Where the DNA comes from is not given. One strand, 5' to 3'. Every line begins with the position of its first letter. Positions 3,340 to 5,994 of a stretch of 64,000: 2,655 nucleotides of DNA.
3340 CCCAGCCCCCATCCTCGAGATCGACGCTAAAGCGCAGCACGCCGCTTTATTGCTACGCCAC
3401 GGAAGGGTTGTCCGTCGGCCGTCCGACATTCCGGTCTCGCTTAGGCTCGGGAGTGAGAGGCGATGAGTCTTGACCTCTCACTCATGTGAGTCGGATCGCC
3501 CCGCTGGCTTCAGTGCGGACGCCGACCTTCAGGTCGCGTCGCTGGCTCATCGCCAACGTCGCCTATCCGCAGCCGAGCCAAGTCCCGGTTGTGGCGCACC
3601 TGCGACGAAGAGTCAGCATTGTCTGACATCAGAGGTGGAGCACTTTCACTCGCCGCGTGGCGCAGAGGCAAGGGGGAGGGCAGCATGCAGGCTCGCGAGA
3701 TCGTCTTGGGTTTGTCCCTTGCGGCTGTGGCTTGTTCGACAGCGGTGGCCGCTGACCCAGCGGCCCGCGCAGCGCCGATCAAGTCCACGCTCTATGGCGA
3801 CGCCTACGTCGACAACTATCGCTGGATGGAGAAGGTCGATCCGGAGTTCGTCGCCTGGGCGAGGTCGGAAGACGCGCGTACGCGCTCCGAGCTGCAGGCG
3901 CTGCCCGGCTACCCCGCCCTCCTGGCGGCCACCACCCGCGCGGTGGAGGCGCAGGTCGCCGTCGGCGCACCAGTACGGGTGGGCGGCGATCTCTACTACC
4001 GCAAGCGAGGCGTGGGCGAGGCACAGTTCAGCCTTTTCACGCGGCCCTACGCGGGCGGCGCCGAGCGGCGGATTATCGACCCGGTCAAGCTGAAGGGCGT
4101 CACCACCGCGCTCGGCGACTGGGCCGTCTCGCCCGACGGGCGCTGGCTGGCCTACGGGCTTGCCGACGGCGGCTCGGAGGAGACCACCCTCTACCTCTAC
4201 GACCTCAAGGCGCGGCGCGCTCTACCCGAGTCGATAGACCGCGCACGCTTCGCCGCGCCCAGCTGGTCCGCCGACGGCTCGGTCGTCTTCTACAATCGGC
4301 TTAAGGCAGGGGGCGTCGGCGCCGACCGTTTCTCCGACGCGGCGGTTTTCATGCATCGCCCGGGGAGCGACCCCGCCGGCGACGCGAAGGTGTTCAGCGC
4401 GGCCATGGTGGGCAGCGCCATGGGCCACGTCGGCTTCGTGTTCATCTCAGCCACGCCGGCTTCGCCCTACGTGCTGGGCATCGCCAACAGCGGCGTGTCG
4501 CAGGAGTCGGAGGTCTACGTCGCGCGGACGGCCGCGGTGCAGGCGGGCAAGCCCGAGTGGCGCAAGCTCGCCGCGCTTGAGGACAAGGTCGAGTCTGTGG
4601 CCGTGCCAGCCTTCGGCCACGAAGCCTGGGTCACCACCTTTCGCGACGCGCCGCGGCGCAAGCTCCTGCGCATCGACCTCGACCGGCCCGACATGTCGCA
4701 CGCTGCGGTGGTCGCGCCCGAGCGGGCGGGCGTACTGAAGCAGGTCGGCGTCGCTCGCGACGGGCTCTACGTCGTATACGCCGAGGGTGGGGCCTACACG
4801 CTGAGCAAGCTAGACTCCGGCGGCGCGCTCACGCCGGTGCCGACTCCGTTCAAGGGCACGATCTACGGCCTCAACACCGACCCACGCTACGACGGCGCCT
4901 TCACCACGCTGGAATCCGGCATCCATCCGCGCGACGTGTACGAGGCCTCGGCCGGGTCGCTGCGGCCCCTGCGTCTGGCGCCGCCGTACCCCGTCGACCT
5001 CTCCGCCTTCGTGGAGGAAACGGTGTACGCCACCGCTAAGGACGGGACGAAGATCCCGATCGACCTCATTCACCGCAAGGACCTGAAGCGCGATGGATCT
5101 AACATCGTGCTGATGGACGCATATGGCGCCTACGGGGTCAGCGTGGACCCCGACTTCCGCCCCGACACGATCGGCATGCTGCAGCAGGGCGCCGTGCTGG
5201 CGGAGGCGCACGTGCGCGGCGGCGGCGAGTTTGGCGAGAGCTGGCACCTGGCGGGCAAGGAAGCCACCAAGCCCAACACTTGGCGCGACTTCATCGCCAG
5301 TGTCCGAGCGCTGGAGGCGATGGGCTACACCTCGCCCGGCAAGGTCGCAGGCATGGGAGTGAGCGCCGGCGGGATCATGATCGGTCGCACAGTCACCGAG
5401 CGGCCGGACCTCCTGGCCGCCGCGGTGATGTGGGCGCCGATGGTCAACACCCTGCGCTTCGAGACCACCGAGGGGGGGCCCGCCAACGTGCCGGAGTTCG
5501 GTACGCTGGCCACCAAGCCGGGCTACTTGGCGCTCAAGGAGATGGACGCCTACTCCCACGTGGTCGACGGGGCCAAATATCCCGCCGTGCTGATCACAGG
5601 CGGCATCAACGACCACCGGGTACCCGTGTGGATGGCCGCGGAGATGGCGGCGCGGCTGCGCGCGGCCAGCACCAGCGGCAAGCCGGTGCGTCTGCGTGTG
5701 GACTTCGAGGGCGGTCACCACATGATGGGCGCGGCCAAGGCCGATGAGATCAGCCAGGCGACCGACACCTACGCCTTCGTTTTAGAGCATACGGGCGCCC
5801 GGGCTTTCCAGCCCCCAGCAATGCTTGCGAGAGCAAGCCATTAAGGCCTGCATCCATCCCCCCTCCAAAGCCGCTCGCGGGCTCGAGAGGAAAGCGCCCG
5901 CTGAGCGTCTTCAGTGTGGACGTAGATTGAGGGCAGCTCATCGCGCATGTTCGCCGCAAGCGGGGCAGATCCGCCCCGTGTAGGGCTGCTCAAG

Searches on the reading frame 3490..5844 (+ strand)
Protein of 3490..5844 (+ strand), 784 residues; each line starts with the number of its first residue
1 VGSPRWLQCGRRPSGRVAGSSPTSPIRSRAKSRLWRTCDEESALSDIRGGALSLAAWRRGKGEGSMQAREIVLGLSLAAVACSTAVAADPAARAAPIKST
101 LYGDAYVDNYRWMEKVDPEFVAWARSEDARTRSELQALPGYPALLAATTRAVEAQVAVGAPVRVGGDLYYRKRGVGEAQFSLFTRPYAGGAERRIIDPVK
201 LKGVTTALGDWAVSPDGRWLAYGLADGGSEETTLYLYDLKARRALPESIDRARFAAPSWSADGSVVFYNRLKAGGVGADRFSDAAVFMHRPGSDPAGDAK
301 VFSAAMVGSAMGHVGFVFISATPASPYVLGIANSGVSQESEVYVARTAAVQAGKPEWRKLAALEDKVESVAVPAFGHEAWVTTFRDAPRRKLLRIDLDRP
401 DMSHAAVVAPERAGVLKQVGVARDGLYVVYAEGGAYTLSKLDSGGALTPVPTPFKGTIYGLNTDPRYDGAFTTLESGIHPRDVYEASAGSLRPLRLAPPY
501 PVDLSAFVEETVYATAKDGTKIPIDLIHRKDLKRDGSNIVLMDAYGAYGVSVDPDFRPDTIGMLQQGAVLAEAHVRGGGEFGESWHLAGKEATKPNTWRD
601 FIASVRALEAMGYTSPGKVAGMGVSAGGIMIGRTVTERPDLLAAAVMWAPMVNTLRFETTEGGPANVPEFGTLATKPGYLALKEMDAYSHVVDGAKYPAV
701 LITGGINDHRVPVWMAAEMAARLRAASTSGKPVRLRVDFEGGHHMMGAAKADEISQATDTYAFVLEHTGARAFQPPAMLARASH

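Call 81: search_protein_families(library=pfam, proteins=[window:3490-5844:+], max_evalue=0.00001)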
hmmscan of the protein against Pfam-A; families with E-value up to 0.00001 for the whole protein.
window:3490-5844:+ (784 aa): 2 families
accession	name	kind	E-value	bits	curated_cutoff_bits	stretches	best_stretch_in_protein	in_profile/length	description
PF02897.21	Peptidase_S9_N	-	5.3e-41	141.2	24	1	93-487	5-402/414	Prolyl oligopeptidase, N-terminal beta-propeller domain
PF00326.27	Peptidase_S9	-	4.7e-40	137.8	22.6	1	560-769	6-211/213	Prolyl oligopeptidase family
